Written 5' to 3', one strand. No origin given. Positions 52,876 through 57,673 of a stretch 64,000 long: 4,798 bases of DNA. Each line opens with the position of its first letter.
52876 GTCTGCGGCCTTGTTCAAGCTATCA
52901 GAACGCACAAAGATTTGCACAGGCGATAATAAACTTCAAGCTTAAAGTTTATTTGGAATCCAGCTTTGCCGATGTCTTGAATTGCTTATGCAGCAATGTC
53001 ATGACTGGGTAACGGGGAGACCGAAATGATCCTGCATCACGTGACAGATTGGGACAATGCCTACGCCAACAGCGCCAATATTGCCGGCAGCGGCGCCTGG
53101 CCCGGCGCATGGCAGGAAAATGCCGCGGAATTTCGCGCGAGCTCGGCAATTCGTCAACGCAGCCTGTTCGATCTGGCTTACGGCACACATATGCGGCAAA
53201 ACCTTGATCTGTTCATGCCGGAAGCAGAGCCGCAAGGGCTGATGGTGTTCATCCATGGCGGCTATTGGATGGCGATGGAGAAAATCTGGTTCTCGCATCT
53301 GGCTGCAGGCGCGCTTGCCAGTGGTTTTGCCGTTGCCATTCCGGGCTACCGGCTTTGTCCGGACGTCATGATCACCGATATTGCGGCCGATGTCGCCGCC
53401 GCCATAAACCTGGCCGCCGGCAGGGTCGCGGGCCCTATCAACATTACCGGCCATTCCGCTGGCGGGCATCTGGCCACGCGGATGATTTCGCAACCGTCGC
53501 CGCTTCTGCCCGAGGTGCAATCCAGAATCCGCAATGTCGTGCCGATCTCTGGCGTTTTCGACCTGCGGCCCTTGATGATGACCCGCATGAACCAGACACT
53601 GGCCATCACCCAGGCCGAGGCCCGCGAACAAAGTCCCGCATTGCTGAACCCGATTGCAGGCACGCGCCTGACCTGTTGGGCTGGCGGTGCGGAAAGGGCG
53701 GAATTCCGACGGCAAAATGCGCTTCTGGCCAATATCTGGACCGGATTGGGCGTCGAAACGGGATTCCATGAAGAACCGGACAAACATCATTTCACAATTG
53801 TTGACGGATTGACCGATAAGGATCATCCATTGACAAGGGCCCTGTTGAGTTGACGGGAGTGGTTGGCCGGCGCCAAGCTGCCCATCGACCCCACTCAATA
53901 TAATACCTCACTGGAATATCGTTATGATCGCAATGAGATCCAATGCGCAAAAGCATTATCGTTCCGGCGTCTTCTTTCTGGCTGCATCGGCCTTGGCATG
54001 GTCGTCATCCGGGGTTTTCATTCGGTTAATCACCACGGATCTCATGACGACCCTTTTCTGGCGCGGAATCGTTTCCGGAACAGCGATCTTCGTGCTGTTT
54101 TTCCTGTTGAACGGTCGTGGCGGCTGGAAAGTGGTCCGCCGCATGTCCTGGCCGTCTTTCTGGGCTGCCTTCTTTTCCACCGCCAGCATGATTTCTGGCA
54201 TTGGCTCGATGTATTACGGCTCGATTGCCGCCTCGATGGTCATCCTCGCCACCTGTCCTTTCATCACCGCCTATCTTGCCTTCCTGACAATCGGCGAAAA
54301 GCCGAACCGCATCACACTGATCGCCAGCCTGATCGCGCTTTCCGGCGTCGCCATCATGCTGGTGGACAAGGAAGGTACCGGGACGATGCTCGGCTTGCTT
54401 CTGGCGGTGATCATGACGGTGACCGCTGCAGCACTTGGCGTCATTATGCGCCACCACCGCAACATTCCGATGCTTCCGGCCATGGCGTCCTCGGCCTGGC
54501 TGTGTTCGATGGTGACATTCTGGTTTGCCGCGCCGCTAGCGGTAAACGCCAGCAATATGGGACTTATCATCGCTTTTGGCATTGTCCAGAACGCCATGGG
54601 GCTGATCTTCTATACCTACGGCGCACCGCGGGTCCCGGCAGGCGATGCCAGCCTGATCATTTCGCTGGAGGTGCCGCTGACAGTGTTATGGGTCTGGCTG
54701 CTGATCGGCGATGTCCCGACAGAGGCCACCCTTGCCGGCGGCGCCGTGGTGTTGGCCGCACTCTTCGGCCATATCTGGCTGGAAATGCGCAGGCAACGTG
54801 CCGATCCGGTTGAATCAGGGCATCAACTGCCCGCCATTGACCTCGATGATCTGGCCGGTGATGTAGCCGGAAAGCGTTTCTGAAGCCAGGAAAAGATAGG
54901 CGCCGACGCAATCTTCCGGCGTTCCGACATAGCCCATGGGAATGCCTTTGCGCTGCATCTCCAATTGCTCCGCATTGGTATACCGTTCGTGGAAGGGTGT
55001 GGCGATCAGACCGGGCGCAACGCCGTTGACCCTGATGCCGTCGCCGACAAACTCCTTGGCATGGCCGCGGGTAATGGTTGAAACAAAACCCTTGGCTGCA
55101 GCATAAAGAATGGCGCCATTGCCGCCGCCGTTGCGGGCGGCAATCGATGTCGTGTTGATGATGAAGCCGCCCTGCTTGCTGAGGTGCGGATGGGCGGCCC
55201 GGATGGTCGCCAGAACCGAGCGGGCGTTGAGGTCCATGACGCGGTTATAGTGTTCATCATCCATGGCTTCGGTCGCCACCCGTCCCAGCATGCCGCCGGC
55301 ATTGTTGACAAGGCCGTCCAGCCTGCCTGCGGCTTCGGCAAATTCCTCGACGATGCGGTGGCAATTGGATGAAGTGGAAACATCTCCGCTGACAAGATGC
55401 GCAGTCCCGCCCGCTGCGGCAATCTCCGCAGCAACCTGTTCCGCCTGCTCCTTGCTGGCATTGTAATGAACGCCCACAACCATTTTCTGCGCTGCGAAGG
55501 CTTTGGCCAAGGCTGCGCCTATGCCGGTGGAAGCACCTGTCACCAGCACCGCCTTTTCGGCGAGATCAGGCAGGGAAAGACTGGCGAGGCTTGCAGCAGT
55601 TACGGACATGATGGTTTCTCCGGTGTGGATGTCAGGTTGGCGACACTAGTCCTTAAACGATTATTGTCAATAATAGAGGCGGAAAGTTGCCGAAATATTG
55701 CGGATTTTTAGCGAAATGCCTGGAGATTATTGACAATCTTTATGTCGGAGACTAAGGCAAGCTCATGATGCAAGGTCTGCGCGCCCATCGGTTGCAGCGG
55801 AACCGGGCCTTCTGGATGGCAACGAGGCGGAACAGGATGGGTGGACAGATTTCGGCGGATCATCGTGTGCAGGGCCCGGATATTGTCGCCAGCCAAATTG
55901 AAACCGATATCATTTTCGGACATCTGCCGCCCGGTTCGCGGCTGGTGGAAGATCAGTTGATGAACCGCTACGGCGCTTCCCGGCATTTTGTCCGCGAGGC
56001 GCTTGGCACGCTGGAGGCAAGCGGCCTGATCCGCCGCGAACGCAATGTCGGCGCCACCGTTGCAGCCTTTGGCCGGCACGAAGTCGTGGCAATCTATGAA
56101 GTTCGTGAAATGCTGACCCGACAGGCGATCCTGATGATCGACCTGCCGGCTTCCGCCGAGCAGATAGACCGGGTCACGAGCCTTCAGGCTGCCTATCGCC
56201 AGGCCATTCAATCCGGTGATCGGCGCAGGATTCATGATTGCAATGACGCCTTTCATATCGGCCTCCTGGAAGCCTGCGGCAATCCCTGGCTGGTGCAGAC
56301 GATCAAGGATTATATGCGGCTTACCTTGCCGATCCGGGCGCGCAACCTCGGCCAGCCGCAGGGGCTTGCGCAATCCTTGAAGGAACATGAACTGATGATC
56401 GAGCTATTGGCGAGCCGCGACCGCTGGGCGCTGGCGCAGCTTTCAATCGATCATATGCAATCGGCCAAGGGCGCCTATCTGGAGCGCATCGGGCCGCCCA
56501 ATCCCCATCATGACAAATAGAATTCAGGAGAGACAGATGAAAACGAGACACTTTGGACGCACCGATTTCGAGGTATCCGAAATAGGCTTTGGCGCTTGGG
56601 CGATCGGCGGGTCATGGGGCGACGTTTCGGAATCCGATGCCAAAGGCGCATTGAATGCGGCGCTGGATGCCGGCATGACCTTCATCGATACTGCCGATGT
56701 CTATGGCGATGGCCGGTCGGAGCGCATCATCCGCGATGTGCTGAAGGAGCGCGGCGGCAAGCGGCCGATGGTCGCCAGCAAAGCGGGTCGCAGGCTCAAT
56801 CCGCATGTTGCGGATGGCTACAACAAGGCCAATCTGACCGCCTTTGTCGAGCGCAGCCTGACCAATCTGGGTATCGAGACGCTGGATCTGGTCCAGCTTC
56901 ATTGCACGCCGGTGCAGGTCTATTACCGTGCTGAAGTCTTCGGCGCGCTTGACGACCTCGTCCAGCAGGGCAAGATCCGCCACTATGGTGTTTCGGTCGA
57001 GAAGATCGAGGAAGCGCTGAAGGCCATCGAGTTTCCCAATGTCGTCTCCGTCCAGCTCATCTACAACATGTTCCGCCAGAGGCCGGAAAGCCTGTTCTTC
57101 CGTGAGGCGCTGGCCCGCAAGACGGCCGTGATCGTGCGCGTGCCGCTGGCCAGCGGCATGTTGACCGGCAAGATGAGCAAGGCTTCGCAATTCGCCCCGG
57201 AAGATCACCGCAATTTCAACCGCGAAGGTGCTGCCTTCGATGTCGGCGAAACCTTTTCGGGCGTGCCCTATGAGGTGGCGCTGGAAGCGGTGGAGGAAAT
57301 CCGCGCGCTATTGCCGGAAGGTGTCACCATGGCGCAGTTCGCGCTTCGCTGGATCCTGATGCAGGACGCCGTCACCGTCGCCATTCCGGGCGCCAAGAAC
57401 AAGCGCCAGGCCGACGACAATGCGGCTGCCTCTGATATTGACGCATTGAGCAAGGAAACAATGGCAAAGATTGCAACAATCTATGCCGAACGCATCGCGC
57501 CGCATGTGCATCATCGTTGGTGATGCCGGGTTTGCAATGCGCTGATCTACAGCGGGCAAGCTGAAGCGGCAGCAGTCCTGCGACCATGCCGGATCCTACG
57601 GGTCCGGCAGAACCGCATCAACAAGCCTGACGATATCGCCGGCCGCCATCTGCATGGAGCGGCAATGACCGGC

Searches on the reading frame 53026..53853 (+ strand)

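Call 20: search_protein_families(library=pfam, proteins=[window:53026-53853:+])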
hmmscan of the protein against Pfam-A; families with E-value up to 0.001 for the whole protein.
window:53026-53853:+ (275 aa): 3 families
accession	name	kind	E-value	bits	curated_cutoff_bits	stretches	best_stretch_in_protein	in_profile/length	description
PF20434.5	BD-FAE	-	5.4e-11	42.8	26.8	1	60-153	1-106/215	BD-FAE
PF07859.19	Abhydrolase_3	-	1.9e-08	34.7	25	1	73-255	1-206/210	alpha/beta hydrolase fold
PF12697.13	Abhydrolase_6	-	8.5e-08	33.6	26.3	1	73-207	1-121/217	Alpha/beta hydrolase family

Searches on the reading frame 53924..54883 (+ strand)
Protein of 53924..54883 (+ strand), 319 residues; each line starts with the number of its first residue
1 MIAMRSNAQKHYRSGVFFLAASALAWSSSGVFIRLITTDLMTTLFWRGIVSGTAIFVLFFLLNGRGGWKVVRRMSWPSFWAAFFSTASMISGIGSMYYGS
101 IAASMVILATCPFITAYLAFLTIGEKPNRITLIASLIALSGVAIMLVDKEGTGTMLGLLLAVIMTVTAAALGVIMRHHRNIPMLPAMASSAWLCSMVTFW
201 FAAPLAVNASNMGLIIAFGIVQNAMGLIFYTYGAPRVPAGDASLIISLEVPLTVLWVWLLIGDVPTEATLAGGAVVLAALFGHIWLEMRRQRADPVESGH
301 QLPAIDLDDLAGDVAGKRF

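Call 20: search_protein_families(library=pfam, proteins=[window:53924-54883:+])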
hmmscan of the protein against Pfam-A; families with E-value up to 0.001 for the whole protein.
window:53924-54883:+ (319 aa): 1 family
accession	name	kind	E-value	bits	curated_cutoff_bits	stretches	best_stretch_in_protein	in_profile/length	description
PF00892.27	EamA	-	1e-18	68.3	28.2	2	156-281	2-131/135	EamA-like transporter family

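Call 56: search_protein_families(library=ncbifam, proteins=[window:53924-54883:+], max_evalue=1e-10)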
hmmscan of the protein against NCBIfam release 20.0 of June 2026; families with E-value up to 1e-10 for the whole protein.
window:53924-54883:+ (319 aa): 1 family
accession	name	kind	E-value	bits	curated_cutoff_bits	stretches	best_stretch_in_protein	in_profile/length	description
TIGR00950.1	2A78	equivalog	6.3e-14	52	230.2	1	26-280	1-263/264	carboxylate/amino acid/amine transporter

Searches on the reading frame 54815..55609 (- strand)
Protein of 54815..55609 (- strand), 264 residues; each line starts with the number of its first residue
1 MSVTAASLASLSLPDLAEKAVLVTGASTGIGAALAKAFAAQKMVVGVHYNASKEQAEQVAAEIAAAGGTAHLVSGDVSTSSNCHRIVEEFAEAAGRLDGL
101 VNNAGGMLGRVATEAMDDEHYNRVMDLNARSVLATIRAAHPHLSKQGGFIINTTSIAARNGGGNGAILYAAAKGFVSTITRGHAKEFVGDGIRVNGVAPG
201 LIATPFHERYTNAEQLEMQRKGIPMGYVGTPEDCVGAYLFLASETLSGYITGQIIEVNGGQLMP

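Call 20: search_protein_families(library=pfam, proteins=[window:54815-55609:-])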
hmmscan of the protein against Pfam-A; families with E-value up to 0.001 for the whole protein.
window:54815-55609:- (264 aa): 5 families
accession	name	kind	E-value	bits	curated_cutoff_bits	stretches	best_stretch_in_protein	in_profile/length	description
PF13561.12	adh_short_C2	-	6.4e-54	183.5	27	1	25-260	1-234/236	Enoyl-(Acyl carrier protein) reductase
PF00106.31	adh_short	-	9.6e-46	156.2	26.6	1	19-212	1-192/195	short chain dehydrogenase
PF08659.16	KR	-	4.3e-11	43.5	22.6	1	21-181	3-161/180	KR domain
PF23441.1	SDR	-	3.3e-06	27.1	27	1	16-261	5-255/258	SDR-like rossmann domain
PF01370.27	Epimerase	-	0.00024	21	20.9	1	21-90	1-63/240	NAD dependent epimerase/dehydratase family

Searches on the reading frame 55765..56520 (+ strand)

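Call 30: search_protein_families(library=pfam, proteins=[window:55765-56520:+])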
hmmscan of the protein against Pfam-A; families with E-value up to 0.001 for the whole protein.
window:55765-56520:+ (251 aa): 2 families
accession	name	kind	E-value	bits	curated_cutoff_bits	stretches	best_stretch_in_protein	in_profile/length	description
PF07729.17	FCD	-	3.8e-24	85.9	24.3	1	110-232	2-124/125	FCD domain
PF00392.27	GntR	-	2e-14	53.4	27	1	41-99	5-64/64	Bacterial regulatory proteins, gntR family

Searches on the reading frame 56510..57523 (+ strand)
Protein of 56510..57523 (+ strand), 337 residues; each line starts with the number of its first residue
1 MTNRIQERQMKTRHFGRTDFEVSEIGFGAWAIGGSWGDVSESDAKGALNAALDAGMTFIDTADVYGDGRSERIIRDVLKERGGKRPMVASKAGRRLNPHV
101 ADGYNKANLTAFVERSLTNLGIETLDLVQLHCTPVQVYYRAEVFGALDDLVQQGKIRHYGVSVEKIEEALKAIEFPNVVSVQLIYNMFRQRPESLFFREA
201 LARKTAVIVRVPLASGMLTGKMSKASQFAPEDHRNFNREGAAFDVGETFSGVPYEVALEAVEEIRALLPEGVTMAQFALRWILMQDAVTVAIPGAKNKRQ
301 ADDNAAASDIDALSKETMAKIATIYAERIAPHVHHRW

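Call 30: search_protein_families(library=pfam, proteins=[window:56510-57523:+])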
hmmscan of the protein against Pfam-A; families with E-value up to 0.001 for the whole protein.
window:56510-57523:+ (337 aa): 1 family
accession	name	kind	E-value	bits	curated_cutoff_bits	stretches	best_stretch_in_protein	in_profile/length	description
PF00248.27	Aldo_ket_red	-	1.3e-66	225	24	1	24-325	1-290/291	Aldo/keto reductase family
